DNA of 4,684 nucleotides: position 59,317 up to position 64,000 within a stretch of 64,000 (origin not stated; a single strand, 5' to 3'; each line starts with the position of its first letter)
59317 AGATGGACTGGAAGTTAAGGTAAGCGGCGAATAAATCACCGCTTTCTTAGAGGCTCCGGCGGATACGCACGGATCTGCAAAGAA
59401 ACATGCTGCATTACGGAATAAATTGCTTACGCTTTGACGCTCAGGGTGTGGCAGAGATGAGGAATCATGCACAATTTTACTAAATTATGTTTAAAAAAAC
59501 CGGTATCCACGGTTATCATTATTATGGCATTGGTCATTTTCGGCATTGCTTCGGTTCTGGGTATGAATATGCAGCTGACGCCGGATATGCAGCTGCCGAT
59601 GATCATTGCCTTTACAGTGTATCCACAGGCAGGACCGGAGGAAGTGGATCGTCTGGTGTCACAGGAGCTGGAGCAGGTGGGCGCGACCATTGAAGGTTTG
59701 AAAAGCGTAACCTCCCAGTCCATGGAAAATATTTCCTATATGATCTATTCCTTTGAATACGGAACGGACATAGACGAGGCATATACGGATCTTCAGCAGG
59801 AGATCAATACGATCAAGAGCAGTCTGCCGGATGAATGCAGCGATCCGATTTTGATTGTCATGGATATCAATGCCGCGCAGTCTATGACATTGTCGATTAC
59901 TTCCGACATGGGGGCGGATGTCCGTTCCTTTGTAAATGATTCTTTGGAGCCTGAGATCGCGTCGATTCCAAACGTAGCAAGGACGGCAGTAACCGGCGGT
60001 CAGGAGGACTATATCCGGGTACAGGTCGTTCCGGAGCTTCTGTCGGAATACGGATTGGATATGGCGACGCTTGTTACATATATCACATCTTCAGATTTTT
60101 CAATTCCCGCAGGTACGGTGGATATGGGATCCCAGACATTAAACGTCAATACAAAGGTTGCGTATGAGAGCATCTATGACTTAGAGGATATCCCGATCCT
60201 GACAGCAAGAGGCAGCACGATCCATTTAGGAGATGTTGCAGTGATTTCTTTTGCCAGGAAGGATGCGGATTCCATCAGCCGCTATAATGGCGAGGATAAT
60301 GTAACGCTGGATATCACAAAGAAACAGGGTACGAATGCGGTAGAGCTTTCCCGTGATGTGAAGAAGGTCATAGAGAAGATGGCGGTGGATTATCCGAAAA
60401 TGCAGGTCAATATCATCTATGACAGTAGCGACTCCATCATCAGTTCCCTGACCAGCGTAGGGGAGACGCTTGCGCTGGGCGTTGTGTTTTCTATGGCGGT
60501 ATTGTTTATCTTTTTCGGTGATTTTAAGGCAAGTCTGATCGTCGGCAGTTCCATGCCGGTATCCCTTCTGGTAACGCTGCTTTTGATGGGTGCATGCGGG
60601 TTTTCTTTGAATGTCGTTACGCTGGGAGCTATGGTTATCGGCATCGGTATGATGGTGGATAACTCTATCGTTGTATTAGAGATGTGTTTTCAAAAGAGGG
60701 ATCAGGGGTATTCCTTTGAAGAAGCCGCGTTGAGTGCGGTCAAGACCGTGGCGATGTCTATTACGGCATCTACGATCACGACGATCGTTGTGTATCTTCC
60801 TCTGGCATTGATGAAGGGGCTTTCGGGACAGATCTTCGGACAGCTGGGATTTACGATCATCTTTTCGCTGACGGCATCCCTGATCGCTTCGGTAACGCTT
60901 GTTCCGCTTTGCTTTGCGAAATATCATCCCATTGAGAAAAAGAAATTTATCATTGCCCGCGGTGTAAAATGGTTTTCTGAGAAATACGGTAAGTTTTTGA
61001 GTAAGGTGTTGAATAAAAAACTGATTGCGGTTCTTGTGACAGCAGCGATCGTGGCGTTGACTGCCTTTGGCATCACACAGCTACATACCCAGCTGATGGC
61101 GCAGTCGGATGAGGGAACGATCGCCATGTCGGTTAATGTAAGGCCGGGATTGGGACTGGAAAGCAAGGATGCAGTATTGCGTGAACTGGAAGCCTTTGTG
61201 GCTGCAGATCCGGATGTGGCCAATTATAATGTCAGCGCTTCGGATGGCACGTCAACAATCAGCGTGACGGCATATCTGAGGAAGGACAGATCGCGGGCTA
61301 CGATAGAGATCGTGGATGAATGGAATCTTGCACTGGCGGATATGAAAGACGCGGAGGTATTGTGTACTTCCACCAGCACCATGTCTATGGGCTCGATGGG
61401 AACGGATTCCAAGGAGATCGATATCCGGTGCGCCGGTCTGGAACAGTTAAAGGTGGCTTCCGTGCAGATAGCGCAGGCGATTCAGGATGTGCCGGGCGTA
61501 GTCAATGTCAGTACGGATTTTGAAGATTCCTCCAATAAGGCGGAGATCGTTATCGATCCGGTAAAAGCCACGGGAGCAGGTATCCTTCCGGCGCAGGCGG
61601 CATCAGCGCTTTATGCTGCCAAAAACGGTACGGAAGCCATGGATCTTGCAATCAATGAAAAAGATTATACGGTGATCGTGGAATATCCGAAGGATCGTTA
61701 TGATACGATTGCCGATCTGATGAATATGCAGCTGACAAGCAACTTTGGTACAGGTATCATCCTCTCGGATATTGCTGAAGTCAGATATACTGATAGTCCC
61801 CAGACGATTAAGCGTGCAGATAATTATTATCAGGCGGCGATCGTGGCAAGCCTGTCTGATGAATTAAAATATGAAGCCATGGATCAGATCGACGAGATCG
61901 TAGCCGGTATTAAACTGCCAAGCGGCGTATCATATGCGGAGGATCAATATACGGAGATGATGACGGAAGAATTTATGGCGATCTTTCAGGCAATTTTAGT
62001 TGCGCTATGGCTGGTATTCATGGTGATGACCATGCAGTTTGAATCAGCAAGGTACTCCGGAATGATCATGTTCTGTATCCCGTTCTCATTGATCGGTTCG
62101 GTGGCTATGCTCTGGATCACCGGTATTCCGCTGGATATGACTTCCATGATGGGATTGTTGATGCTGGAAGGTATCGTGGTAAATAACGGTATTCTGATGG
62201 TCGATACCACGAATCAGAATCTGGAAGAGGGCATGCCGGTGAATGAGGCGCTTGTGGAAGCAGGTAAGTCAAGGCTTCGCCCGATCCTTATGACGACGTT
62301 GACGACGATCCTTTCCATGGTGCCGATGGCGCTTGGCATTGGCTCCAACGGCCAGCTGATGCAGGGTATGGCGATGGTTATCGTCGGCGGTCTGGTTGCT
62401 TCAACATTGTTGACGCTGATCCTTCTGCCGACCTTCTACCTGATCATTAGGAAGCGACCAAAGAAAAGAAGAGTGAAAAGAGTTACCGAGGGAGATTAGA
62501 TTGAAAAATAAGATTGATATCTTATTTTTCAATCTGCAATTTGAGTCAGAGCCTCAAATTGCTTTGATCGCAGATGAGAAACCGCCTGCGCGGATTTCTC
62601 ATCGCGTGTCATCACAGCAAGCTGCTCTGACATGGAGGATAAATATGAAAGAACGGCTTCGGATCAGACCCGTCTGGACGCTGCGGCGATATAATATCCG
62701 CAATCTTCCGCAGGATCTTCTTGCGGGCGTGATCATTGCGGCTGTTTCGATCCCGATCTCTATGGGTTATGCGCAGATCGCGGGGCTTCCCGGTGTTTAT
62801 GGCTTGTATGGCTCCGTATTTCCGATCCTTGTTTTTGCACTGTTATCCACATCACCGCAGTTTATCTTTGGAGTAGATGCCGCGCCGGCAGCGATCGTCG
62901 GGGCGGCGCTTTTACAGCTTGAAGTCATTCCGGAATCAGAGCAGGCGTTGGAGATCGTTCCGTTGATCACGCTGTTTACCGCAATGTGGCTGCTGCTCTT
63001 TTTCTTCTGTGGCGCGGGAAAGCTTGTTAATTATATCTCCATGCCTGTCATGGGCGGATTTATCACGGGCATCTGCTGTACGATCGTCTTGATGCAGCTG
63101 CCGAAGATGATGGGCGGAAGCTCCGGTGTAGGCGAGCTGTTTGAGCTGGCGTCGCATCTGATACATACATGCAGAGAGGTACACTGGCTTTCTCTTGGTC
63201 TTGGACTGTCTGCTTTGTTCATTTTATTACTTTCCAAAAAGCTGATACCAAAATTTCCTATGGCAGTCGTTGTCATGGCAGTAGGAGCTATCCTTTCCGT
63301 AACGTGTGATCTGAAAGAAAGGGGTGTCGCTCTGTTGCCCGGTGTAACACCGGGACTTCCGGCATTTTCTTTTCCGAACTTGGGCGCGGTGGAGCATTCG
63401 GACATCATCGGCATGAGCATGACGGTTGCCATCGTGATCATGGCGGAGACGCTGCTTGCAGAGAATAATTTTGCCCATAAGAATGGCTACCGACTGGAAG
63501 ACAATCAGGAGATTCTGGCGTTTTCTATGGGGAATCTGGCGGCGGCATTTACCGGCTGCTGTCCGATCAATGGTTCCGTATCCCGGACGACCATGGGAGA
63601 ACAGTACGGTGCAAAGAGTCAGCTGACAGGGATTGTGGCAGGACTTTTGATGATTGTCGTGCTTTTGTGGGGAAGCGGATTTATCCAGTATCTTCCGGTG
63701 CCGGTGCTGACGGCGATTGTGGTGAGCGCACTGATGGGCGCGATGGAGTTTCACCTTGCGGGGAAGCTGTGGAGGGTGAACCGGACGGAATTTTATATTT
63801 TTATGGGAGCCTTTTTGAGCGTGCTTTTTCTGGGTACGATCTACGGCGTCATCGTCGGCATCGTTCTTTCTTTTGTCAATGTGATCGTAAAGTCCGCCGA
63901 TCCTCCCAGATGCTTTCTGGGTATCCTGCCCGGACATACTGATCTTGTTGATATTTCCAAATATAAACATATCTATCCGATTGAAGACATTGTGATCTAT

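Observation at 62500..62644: Modular four-hairpin repeat ending in an RBS: most complete copy, wedged between the RND stop codon and the sulP start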

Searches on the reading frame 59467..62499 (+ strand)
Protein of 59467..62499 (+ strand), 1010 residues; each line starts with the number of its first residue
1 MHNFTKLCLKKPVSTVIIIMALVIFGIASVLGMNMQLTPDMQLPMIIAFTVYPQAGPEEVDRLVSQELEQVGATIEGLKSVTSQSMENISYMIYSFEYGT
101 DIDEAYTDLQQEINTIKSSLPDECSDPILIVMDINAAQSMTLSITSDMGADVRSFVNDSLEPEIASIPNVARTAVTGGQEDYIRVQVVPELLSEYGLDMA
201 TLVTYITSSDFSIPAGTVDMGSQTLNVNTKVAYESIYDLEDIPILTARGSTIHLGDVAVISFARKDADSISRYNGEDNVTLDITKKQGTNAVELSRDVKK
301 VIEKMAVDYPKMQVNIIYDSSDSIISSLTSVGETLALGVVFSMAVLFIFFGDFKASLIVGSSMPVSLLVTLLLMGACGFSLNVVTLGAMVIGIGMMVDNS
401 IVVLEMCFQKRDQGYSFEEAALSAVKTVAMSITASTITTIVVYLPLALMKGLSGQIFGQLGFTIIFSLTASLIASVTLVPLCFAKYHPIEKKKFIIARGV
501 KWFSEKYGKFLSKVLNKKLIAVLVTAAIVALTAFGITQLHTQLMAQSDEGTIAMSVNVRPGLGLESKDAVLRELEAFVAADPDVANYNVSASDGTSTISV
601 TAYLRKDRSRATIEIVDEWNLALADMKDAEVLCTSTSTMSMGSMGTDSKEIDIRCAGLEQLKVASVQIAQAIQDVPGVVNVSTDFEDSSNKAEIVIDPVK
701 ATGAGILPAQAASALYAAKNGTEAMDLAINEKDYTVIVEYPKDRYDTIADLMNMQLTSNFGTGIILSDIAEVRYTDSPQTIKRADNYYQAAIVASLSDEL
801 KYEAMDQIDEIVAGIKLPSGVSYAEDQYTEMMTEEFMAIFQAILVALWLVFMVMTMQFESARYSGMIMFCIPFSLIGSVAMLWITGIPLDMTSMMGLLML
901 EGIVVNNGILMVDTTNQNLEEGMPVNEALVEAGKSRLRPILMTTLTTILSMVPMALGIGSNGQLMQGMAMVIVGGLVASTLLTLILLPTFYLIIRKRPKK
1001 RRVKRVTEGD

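Call 17: search_protein_families(library=pfam, proteins=[window:59467-62499:+])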
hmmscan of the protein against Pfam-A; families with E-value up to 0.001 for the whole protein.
window:59467-62499:+ (1010 aa): 3 families
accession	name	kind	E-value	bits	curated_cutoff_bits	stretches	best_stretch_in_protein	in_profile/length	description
PF00873.25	ACR_tran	-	4.3e-200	667.4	28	1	5-995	2-1021/1021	AcrB/AcrD/AcrF family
PF02355.23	SecD_SecF_C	-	9.1e-10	38.7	20.5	1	838-990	32-182/189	Protein export membrane protein SecD/SecF, C-terminal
PF03176.21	MMPL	-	5.4e-07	29.3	20.5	1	796-1002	98-314/333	MMPL family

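Call 76: find_encoding_contigs(protein=window:59467-62499:+, flank=1200, max_places=10)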
Protein window:59467-62499:+ (1010 aa): 12 contigs read that carry it; 2 places shown.
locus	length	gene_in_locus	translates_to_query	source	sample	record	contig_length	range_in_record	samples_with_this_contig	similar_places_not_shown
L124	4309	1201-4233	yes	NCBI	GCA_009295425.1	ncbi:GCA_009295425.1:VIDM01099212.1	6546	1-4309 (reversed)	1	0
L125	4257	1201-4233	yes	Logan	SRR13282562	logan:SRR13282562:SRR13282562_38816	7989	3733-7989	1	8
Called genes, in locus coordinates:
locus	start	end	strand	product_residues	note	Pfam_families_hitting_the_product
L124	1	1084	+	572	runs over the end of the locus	PF25917:BSH_RND, PF25989:YknX_C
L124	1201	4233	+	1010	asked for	PF00873:ACR_tran, PF03176:MMPL (weak), PF02355:SecD_SecF_C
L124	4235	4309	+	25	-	?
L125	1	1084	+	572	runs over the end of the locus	PF25917:BSH_RND, PF25989:YknX_C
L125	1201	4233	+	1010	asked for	PF00873:ACR_tran, PF03176:MMPL (weak), PF02355:SecD_SecF_C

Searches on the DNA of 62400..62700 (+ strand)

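Call 12: search_rna_families(source=window, start=62400, end=62700, threshold=evalue, max_evalue=10, show_alignments=3)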
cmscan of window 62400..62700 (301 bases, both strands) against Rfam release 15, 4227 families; matches with E-value up to 10: 15.
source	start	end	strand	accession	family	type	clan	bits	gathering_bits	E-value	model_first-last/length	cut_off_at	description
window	62446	62506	+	RF00382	DnaX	Cis-reg; frameshift_element;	-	21.4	35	0.011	1-65/65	no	DnaX ribosomal frameshifting element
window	62583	62623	-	RF01168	SNORD126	Gene; snRNA; snoRNA; CD-box;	-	17.7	55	0.49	1-77/77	no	Small nucleolar RNA SNORD126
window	62527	62596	+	RF02477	GlsR9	Gene; snRNA; snoRNA; CD-box;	-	17.6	95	0.21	1-79/79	no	Small nucleolar RNA GlsR9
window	62498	62535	-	RF03714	MIR774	Gene; miRNA;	-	16.4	80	1.8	1-98/98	no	MIR774 microRNA precursor family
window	62497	62536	+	RF03659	MIR2871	Gene; miRNA;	-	15.6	99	2.8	1-118/118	no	MIR2871 microRNA precursor family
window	62496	62539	+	RF03918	mir-4922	Gene; miRNA;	-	15.3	82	6.2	1-65/65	no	mir-4922 microRNA precursor family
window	62498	62535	-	RF00574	SNORD69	Gene; snRNA; snoRNA; CD-box;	-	15.1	37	5.8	1-77/77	no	Small nucleolar RNA SNORD69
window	62498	62535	-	RF03616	MIR1888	Gene; miRNA;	-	14.4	72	6.5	32-71/101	no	MIR1888 microRNA precursor family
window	62500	62533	+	RF03266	mir-2943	Gene; miRNA;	-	14.4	76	7.2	1-71/71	no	mir-2943 microRNA precursor family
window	62586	62620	-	RF00325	SNORD53_SNORD92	Gene; snRNA; snoRNA; CD-box;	CL00063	14.1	46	4.6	1-78/78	no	Small nucleolar RNA SNORD53/SNORD92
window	62590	62618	-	RF00289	SNORND104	Gene; snRNA; snoRNA; CD-box;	CL00077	13.6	40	1.3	1-70/70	no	Small nucleolar RNA SNORD104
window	62585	62620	-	RF00070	SNORD29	Gene; snRNA; snoRNA; CD-box;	CL00051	13.4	48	7.3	1-65/65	no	Small nucleolar RNA SNORD29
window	62498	62535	-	RF04173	MIR847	Gene; miRNA;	-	12.3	184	5.8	1-164/164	no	MIR847 microRNA precursor family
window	62489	62542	-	RF00908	MIR529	Gene; miRNA;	-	11.8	75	8.2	1-131/131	no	MIR529 microRNA precursor family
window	62585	62620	-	RF00067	SNORD15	Gene; snRNA; snoRNA; CD-box;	CL00045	9.9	75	6.9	1-146/146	no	Small nucleolar RNA SNORD15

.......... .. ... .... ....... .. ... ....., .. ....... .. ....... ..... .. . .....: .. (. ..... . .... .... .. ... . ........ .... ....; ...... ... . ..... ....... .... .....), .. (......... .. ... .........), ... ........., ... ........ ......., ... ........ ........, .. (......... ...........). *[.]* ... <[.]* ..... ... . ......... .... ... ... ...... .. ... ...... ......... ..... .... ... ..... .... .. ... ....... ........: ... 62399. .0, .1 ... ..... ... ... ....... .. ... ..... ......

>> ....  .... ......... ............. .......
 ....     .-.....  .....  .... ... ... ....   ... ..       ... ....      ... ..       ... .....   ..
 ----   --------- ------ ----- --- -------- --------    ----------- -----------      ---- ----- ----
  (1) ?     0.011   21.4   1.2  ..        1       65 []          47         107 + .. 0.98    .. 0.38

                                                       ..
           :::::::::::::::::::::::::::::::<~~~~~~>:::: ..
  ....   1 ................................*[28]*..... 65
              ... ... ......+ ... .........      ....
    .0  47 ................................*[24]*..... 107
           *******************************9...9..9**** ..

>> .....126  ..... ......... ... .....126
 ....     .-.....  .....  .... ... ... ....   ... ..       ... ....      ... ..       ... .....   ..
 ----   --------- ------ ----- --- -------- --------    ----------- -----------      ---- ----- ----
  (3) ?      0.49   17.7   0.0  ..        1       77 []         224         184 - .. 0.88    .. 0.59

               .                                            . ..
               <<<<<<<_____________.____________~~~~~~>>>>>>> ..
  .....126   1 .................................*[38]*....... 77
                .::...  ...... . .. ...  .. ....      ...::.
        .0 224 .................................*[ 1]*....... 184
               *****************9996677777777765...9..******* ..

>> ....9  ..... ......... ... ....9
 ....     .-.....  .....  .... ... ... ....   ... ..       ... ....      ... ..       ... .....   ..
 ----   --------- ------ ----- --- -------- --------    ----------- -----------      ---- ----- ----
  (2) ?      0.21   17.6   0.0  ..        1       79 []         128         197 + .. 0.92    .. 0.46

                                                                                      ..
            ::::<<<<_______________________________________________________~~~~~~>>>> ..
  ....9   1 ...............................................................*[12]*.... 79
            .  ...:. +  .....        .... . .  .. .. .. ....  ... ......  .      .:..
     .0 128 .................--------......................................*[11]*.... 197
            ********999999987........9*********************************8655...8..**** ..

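Call 62: search_dna_similar(query=window:62500-62644:+, collection=plasmids, mode=distant, max_rows=10)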
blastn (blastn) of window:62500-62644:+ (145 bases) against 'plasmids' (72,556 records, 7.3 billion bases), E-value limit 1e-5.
No match.

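Call 63: search_dna_similar(query=window:62500-62644:+, collection=phages, mode=distant, max_rows=10)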
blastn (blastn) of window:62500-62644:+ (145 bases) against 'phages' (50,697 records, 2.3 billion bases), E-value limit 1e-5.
No match.

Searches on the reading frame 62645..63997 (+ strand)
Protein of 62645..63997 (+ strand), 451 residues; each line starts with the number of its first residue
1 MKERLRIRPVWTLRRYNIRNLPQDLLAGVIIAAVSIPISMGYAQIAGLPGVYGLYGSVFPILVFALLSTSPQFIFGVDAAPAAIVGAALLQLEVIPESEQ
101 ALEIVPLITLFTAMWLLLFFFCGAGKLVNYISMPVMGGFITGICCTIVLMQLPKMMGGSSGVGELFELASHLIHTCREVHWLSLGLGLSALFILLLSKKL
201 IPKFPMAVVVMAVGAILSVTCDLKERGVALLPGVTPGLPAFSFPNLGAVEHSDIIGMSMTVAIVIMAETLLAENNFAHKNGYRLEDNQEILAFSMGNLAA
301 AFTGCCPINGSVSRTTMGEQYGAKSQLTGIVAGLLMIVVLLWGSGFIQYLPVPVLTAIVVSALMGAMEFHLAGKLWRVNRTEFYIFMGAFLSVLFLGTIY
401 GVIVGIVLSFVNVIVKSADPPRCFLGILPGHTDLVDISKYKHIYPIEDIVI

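Call 17: search_protein_families(library=pfam, proteins=[window:62645-63997:+])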
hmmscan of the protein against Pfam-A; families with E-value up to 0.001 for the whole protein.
window:62645-63997:+ (451 aa): 1 family
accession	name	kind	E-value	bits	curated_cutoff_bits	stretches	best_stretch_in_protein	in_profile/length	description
PF00916.26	Sulfate_transp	-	1.4e-75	254.9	23.2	1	23-388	3-379/380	Sulfate permease family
